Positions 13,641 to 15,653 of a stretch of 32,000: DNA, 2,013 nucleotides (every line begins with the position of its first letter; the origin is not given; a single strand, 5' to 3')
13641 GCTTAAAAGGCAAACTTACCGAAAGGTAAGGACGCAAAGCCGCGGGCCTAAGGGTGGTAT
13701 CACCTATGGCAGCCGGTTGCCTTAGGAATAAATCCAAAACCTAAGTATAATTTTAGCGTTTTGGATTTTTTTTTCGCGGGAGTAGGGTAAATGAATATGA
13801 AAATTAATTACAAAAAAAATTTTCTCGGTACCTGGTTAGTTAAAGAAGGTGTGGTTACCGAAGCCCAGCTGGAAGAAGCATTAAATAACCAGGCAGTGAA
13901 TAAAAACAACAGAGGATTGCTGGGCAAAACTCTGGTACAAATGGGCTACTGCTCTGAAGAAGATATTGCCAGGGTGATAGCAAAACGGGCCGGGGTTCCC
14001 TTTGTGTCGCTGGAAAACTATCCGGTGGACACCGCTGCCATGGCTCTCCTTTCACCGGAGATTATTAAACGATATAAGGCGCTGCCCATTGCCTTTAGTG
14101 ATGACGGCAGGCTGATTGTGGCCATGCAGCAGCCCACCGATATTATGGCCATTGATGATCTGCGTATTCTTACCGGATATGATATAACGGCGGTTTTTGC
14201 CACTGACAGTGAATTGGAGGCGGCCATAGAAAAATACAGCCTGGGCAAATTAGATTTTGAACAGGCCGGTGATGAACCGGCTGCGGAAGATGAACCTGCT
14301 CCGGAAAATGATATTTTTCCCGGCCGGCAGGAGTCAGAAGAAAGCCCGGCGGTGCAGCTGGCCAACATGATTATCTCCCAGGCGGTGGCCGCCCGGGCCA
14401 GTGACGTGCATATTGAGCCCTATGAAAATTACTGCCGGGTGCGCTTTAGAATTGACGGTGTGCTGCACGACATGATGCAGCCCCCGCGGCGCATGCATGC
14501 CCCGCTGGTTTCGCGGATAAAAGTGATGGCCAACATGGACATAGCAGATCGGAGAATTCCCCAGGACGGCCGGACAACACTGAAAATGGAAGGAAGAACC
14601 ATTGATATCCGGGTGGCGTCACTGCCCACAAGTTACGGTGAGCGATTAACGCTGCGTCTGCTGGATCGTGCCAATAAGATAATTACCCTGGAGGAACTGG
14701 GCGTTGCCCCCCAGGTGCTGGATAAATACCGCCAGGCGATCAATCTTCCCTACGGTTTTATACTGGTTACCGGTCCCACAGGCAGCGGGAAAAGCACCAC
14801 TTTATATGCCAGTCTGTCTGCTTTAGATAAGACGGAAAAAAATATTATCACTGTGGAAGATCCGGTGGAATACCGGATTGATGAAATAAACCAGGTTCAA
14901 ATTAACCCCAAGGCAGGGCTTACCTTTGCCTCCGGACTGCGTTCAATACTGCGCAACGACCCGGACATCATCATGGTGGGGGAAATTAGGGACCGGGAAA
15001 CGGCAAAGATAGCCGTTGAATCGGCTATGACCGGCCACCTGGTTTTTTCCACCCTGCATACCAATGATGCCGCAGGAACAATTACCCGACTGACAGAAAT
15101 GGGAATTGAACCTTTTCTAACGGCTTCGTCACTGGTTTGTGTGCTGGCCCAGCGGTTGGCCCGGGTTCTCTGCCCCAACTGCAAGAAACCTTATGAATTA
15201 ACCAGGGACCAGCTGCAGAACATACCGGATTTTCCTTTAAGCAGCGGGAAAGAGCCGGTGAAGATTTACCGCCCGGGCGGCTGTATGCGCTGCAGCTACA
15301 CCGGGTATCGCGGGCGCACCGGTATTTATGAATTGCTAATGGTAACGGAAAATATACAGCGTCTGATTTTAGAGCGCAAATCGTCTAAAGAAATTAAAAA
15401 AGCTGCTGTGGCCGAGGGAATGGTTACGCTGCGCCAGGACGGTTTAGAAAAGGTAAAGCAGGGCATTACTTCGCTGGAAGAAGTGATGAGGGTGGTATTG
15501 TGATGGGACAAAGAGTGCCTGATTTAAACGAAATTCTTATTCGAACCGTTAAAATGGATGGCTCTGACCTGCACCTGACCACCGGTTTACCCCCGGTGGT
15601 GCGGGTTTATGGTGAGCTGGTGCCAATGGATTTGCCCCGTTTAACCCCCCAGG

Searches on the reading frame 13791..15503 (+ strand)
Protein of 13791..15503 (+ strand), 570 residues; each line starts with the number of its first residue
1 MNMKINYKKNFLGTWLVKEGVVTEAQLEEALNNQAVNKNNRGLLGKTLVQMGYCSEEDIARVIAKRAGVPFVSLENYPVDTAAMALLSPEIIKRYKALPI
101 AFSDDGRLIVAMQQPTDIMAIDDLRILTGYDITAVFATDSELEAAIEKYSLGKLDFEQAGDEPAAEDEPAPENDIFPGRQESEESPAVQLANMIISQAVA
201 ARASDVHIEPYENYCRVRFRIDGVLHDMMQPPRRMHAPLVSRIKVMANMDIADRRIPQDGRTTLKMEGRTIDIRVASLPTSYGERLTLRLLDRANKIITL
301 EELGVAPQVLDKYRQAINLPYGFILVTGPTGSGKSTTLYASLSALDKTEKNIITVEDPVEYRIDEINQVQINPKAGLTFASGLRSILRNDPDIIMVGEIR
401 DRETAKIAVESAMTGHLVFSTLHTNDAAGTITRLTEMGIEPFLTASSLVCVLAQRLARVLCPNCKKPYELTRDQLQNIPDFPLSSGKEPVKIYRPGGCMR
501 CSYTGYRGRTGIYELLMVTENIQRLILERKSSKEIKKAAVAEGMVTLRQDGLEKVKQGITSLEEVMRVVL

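Call 4: search_protein_families(library=pfam, proteins=[window:13791-15503:+])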
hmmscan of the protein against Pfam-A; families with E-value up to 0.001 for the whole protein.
window:13791-15503:+ (570 aa): 4 families
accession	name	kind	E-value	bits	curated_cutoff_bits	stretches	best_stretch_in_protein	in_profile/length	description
PF00437.27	T2SSE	-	4.7e-144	480.1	24.9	1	181-567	2-370/370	Type II/IV secretion system protein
PF05157.20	MshEN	-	9.7e-21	74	23.1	1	68-150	2-84/90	MshEN domain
PF25199.1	nSTAND_NTPase5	-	7.1e-05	23.1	34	1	308-368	27-89/145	Novel STAND NTPase 5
PF13401.12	AAA_22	-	0.00045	21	27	0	322-361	6-45/130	AAA domain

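Call 10: find_related_loci(query=window:13791-15500:+, collection=genome_contigs, flank=3000)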
Query window:13791-15500:+ (570 aa) in genome_contigs; peptide patterns used: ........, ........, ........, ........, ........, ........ (x = any residue, [..] = any of these).
468 stretches matched a pattern; 392 encode a relative of the query (tblastn E <= 1e-3); the best 80 are kept; 80 distinct loci.
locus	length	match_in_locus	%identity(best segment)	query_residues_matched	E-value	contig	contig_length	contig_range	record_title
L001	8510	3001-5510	78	6-570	0e+0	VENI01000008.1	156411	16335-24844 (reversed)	MAG: Bacillota bacterium isolate MES5 c_000000000116, whole genome shotgun sequence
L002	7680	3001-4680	70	3-570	0e+0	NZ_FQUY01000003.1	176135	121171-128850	Desulforamulus putei DSM 12395, whole genome shotgun sequence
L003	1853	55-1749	68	2-570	0e+0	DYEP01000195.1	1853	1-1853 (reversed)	MAG TPA_asm: Symbiobacterium sp. isolate Tomsk_54_12 Tomsk_k141_54657, whole genome shotgun sequence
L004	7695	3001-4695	68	2-570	0e+0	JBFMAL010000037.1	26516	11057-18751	MAG: Bacillota bacterium isolate MAG137 MAG137_37, whole genome shotgun sequence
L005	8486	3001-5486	67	9-570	0e+0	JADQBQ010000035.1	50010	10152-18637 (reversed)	MAG: Clostridiales bacterium isolate Soudan_19 NODE_315_length_50010_cov_464.396177, whole genome shotgun sequence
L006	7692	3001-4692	66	1-569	0e+0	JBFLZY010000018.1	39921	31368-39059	MAG: Bacillota bacterium isolate MAG124 MAG124_18, whole genome shotgun sequence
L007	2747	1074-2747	65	8-570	0e+0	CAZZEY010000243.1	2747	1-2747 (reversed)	MAG TPA_asm: uncultured Syntrophaceticus sp. isolate binchicken_co139_771 genome assembly, contig: NODE_99793_length_274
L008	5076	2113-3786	65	8-570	0e+0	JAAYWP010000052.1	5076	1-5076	MAG: Syntrophomonadaceae bacterium isolate AS4GglBPBL_35 8468_AS4G, whole genome shotgun sequence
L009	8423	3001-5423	63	3-570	0e+0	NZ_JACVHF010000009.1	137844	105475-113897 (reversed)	Heliobacterium chlorum strain DSM 3682 NODE_9_length_137844_cov_11.2141, whole genome shotgun sequence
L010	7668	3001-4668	65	9-570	0e+0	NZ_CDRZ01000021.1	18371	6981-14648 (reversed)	Syntrophaceticus schinkii strain Sp3, whole genome shotgun sequence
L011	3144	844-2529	64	3-570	0e+0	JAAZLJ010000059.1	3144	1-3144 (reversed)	MAG: Syntrophomonadaceae bacterium isolate AS23ysBPME_21 53315_AS23, whole genome shotgun sequence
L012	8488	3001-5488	70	7-570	0e+0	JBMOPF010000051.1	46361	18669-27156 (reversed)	MAG: Bacillota bacterium isolate Betzabe_MAG121 MAG121_51, whole genome shotgun sequence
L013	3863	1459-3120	64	11-570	0e+0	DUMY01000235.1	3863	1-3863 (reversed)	MAG TPA_asm: Syntrophomonadaceae bacterium isolate AS05jafATM_105 73567_AS05, whole genome shotgun sequence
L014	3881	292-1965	64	7-570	0e+0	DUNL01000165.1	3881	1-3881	MAG TPA_asm: Clostridiaceae bacterium isolate AS05jafATM_70 67_AS05, whole genome shotgun sequence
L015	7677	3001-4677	62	5-570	0e+0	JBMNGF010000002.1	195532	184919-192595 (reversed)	MAG: Syntrophaceticus sp. isolate SBF912LR0HQ0155 contig_10620, whole genome shotgun sequence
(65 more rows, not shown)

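Call 18: find_related_loci(query=window:13791-15500:+, collection=metagenome_contigs, flank=1500)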
Query window:13791-15500:+ (570 aa) in metagenome_contigs; peptide patterns used: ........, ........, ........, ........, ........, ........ (x = any residue, [..] = any of these).
523 stretches matched a pattern; 356 encode a relative of the query (tblastn E <= 1e-3); the best 80 are kept; 79 distinct loci.
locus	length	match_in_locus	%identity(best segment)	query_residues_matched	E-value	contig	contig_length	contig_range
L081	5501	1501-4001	69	3-570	0e+0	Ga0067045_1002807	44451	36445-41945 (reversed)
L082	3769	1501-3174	65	8-570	0e+0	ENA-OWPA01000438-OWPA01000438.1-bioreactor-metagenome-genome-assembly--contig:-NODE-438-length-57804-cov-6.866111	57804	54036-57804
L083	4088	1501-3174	66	8-570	0e+0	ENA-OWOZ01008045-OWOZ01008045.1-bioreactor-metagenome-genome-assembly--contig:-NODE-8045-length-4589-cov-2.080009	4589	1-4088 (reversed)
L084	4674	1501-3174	65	8-570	0e+0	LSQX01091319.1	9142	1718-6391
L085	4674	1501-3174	64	8-570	0e+0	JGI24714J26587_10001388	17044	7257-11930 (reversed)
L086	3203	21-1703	60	2-570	0e+0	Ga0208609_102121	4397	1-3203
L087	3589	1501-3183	59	3-569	0e+0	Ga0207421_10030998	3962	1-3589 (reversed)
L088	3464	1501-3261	58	2-570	0e+0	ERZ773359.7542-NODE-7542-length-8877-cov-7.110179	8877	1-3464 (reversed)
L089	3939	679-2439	57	2-570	0e+0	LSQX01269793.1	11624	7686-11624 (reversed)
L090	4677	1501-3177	58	3-569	0e+0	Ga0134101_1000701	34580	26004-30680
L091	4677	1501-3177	58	3-569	0e+0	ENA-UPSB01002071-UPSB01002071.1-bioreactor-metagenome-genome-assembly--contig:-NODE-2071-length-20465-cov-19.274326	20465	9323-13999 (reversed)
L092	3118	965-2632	61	9-570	0e+0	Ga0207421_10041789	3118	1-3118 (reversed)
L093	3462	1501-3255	57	3-570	0e+0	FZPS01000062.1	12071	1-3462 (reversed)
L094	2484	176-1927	57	3-570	0e+0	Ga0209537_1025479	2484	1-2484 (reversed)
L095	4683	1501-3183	56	2-570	0e+0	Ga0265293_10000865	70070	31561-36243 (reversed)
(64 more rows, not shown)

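Call 24: find_homologous_proteins(query=window:13791-15500:+, max_evalue=1e-100)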
Query window:13791-15500:+ (570 aa): 7970 proteins with E <= 1e-100 among 8000 candidates; the best 120 are listed.
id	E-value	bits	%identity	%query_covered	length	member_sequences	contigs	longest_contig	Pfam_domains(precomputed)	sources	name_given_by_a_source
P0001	0.0e+0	1255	100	100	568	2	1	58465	PF05157.21,PF00437.27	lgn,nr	nr:ATPase, T2SS/T4P/T4SS family [Desulforadius tongensis]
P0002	2.1e-289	978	78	99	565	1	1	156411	PF05157.21,PF00437.27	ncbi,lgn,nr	ncbi:MAG: type II secretion system protein GspE [Firmicutes bacterium]|nr:type II secretion system p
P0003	1.2e-273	926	74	98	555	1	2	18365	PF05157.21,PF00437.27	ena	-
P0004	7.3e-272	921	73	100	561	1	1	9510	PF05157.21,PF00437.27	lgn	-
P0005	4.7e-269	911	73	99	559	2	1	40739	PF05157.21,PF00437.27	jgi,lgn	jgi:type IV pilus assembly protein PilB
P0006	1.5e-265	900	71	100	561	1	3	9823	PF05157.21,PF00437.27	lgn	-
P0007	5.3e-264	895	71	98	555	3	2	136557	PF05157.21,PF00437.27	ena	-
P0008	8.6e-263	891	71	99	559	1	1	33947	PF05157.21,PF00437.27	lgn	-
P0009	3.5e-261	885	70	100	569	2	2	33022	PF05157.21,PF00437.27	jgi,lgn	-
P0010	6.8e-261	884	70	100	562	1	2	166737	PF05157.21,PF00437.27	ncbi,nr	ncbi:MAG TPA: type II secretion system protein GspE [Desulfotomaculum sp.]|nr:MAG: type II secretion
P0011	1.2e-259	880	71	99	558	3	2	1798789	PF05157.21,PF00437.27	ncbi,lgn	ncbi:GspE/PulE family protein [Desulfotomaculum varum]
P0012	5.3e-258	875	69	100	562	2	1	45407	PF05157.21,PF00437.27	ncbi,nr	ncbi:MAG: type II secretion system protein E [Peptococcaceae bacterium BRH_c8a]|nr:MAG: type II secr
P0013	9.3e-258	874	68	100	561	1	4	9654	PF05157.21,PF00437.27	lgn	-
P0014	1.1e-256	871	71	99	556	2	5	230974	PF05157.21,PF00437.27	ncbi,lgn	ncbi:GspE/PulE family protein [Desulfoscipio gibsoniae]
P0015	3.3e-256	869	70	98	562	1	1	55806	PF05157.21,PF00437.27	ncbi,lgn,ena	ncbi:MAG: ATPase, T2SS/T4P/T4SS family [Bacillota bacterium]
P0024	1.2e-253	860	69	99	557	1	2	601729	PF05157.21,PF00437.27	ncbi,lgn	ncbi:GspE/PulE family protein [Desulfotomaculum defluvii]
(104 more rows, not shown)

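Call 25: find_encoding_contigs(protein=P0003, flank=1200, max_places=1)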
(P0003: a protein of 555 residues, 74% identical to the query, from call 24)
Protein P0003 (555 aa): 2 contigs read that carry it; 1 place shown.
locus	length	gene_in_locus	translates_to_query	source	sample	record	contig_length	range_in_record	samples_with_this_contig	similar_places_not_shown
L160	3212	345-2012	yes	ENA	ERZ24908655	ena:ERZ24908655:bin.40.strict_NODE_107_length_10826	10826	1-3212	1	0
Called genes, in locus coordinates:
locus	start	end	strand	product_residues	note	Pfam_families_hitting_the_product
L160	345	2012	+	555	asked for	PF05157:MshEN, PF00437:T2SSE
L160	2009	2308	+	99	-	-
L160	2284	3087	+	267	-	PF00437:T2SSE, PF13401:AAA_22 (weak)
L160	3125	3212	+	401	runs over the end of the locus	PF28597:T2SSF_N, PF00482:T2SSF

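Call 26: find_encoding_contigs(protein=P0004, flank=1200, max_places=1)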
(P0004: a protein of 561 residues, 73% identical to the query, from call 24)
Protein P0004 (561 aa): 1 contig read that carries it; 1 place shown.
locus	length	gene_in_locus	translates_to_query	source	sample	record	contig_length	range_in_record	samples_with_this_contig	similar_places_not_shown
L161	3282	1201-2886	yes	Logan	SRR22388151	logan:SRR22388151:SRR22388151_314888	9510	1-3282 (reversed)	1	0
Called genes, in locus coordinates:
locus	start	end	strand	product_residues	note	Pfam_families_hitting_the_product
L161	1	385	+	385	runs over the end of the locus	PF13400:Tad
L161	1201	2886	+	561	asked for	PF05157:MshEN, PF00437:T2SSE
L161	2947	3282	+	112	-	?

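Call 27: find_encoding_contigs(protein=P0005, flank=1200, max_places=1)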
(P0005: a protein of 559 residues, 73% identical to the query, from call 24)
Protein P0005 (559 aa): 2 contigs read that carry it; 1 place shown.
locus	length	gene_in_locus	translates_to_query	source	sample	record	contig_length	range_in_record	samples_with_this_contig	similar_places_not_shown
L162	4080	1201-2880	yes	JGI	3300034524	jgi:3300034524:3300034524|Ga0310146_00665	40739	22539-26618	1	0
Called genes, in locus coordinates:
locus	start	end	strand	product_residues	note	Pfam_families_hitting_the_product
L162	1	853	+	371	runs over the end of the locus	PF00465:Fe-ADH, PF13685:Fe-ADH_2, PF01761:DHQ_synthase, PF24621:DHQS_C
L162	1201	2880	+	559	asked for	PF05157:MshEN, PF00437:T2SSE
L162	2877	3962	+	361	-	PF00437:T2SSE, PF13401:AAA_22 (faint)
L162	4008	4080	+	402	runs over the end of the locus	PF28597:T2SSF_N, PF00482:T2SSF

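Call 28: find_encoding_contigs(protein=P0006, flank=1200, max_places=1)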
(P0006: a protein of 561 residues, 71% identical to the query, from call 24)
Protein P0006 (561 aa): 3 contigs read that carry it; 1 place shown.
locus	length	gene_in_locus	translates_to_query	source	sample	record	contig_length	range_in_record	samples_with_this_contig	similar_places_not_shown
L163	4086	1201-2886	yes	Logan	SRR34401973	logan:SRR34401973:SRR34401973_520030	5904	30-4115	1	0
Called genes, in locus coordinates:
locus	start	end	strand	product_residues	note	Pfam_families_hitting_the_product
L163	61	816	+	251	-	PF06750:A24_N_bact, PF01478:Peptidase_A24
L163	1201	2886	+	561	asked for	PF05157:MshEN, PF00437:T2SSE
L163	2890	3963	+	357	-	PF00437:T2SSE, PF13401:AAA_22 (faint)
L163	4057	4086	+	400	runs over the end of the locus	PF28597:T2SSF_N, PF00482:T2SSF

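Call 29: find_encoding_contigs(protein=P0007, flank=1200, max_places=1)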
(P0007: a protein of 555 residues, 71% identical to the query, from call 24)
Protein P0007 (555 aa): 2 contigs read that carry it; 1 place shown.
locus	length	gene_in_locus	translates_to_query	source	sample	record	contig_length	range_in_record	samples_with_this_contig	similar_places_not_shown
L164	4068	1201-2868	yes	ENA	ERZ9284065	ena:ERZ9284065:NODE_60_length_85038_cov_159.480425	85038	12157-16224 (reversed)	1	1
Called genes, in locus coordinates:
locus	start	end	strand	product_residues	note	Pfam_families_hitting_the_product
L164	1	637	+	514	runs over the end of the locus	PF03323:GerA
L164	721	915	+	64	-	-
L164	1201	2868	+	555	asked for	PF05157:MshEN, PF00437:T2SSE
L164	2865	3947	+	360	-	PF13401:AAA_22 (faint), PF00437:T2SSE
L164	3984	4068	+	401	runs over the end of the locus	PF28597:T2SSF_N, PF00482:T2SSF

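Call 30: find_encoding_contigs(protein=P0008, flank=1200, max_places=1)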
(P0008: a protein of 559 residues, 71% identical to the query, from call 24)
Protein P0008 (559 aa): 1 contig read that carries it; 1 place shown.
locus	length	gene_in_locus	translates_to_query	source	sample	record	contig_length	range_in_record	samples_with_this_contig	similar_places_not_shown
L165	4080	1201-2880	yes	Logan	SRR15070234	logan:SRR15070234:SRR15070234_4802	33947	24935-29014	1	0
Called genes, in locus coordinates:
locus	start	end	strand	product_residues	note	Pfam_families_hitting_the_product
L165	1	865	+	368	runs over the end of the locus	PF00465:Fe-ADH, PF13685:Fe-ADH_2, PF01761:DHQ_synthase, PF24621:DHQS_C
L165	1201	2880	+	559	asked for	PF05157:MshEN, PF00437:T2SSE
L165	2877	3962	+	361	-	PF00437:T2SSE, PF13401:AAA_22 (weak)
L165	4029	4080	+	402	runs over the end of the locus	PF28597:T2SSF_N, PF00482:T2SSF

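Call 31: find_encoding_contigs(protein=P0009, flank=1200, max_places=1)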
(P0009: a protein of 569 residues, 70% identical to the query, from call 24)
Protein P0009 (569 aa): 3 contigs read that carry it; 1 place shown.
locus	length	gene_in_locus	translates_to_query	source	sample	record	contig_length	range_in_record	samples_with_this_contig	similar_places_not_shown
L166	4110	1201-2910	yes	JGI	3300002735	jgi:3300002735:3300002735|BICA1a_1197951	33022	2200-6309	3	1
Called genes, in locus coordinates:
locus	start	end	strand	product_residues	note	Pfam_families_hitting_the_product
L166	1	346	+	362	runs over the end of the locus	PF00465:Fe-ADH, PF13685:Fe-ADH_2, PF01761:DHQ_synthase, PF24621:DHQS_C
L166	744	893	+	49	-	-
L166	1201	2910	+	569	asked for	PF05157:MshEN, PF00437:T2SSE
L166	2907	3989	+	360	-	PF00437:T2SSE, PF13191:AAA_16 (faint), PF13401:AAA_22 (faint)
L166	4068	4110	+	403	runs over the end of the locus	PF28597:T2SSF_N, PF00482:T2SSF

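Call 32: find_encoding_contigs(protein=P0010, flank=1200, max_places=1)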
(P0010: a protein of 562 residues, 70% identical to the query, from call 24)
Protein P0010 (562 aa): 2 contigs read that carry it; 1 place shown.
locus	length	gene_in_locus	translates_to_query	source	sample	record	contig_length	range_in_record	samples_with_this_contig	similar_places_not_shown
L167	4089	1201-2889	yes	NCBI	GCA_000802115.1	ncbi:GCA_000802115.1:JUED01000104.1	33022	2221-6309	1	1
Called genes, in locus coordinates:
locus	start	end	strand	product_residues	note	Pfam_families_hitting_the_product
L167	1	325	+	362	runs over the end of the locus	PF00465:Fe-ADH, PF13685:Fe-ADH_2, PF01761:DHQ_synthase, PF24621:DHQS_C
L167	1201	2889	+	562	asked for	PF05157:MshEN, PF00437:T2SSE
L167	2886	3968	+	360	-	PF00437:T2SSE, PF13191:AAA_16 (faint), PF13401:AAA_22 (faint)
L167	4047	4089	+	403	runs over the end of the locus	PF28597:T2SSF_N, PF00482:T2SSF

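Call 33: find_encoding_contigs(protein=P0011, flank=1200, max_places=1)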
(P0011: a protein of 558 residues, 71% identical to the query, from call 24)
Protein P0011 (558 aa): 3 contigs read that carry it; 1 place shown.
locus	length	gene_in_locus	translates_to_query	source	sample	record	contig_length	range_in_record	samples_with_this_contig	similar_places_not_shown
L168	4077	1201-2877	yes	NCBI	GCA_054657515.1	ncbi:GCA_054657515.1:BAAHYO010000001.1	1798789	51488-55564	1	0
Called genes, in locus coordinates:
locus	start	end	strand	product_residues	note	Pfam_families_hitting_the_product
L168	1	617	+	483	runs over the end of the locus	PF01523:PmbA_TldD_1st, PF19290:PmbA_TldD_2nd, PF19289:PmbA_TldD_3rd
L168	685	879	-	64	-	-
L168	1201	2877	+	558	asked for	PF05157:MshEN, PF00437:T2SSE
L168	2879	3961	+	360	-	PF00437:T2SSE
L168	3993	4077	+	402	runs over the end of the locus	PF28597:T2SSF_N, PF00482:T2SSF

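Call 34: find_encoding_contigs(protein=P0012, flank=1200, max_places=1)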
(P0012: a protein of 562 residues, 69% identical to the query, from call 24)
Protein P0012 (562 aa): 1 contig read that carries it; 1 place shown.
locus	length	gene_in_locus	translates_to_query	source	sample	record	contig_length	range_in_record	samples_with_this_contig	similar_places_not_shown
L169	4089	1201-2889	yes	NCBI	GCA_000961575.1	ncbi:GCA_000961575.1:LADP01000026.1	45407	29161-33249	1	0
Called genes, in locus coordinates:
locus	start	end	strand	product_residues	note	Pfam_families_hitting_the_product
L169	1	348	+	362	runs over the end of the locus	PF00465:Fe-ADH, PF13685:Fe-ADH_2, PF01761:DHQ_synthase, PF24621:DHQS_C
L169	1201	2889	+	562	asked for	PF05157:MshEN, PF00437:T2SSE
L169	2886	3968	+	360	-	PF00437:T2SSE, PF13191:AAA_16 (faint), PF13401:AAA_22 (faint)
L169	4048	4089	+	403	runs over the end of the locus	PF28597:T2SSF_N, PF00482:T2SSF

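Call 40: find_encoding_contigs(protein=P0024, flank=1200, max_places=1)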
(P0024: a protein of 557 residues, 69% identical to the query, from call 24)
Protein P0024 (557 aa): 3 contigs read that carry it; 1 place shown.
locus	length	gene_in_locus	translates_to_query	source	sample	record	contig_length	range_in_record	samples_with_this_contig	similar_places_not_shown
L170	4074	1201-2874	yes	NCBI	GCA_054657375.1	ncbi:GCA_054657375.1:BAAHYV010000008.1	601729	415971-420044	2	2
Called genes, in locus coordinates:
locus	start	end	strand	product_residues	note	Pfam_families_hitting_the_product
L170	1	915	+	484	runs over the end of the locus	PF01523:PmbA_TldD_1st, PF19290:PmbA_TldD_2nd, PF19289:PmbA_TldD_3rd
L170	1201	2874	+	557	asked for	PF05157:MshEN, PF00437:T2SSE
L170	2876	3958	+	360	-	PF00437:T2SSE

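Call 41: find_encoding_contigs(protein=P0013, flank=1200, max_places=1)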
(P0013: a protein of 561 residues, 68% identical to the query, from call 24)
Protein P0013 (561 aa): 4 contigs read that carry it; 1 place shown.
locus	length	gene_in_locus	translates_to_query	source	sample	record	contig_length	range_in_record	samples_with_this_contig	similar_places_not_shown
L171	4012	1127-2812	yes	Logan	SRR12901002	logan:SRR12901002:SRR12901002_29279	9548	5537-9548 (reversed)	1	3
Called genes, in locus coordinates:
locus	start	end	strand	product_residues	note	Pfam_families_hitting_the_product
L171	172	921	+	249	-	PF06750:A24_N_bact, PF01478:Peptidase_A24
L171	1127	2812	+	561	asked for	PF05157:MshEN, PF00437:T2SSE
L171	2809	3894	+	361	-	PF00437:T2SSE, PF03266:NTPase_1 (faint)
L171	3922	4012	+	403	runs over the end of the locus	PF28597:T2SSF_N, PF00482:T2SSF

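Call 54: search_protein_families(library=ncbifam, proteins=[window:13791-15503:+])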
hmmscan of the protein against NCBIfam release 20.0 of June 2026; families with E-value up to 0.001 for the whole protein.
window:13791-15503:+ (570 aa): 21 families
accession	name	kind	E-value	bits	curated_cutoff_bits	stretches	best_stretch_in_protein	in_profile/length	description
TIGR02538.1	type_IV_pilB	equivalog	3.9e-193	643.1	675.65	1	12-568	2-561/564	type IV-A pilus assembly ATPase PilB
TIGR02533.1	type_II_gspE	equivalog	1.3e-185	617.7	630.25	1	90-568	7-485/486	type II secretion system ATPase GspE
NF007755.0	PRK10436.1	equivalog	1.5e-147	492.1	617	1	90-569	12-459/465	type II secretion system protein GspE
NF053534.1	T4PilAsmATPsTfpB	equivalog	3.6e-143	478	850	1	55-569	64-582/584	type IV pilus assembly ATPase TfpB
NF041000.1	ATPase_ComGA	equivalog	3.6e-78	262.2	300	1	193-457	2-265/267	competence type IV pilus ATPase ComGA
TIGR01420.1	pilT_fam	subfamily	1.8e-55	188.5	319.1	1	193-456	4-267/343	PilT/PilU family type 4a pilus ATPase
TIGR02525.1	plasmid_TraJ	equivalog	1.2e-26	93.5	368.3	1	285-437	119-272/372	plasmid transfer ATPase TraJ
TIGR02524.1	dot_icm_DotB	equivalog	7.7e-24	84.5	463.3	1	315-435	128-257/358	Dot/Icm type IV secretion system ATPase DotB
NF012033.0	PRK15489.1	equivalog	2.3e-17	62.4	537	1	5-148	486-625/703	glycosyl transferase family protein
NF058587.1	archaellum_moto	equivalog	7.8e-17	61.2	550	1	324-440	278-399/527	archaellum flagellar ATPase motor FlaI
TIGR03819.1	heli_sec_ATPase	hypoth_equivalog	7.1e-16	58.3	373.15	1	279-459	135-322/340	TadA family conjugal transfer-associated ATPase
NF053729.1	c-di-GMP_motif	domain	4.7e-15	55.1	38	1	12-65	2-52/53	cyclic di-GMP-binding domain-containing protein, MshE-related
TIGR02782.1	TrbB_P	equivalog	4.9e-15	55.6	304.55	1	310-437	126-255/303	P-type conjugative transfer ATPase TrbB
TIGR02788.1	VirB11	equivalog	8.2e-15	54.6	249.95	1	314-438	138-266/308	P-type DNA transfer ATPase VirB11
NF008411.1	PRK11234.1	equivalog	1.4e-12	46.8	1170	1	8-136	480-603/723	cyclic di-3',5'-guanylate-activated glycosyltransferase NfrB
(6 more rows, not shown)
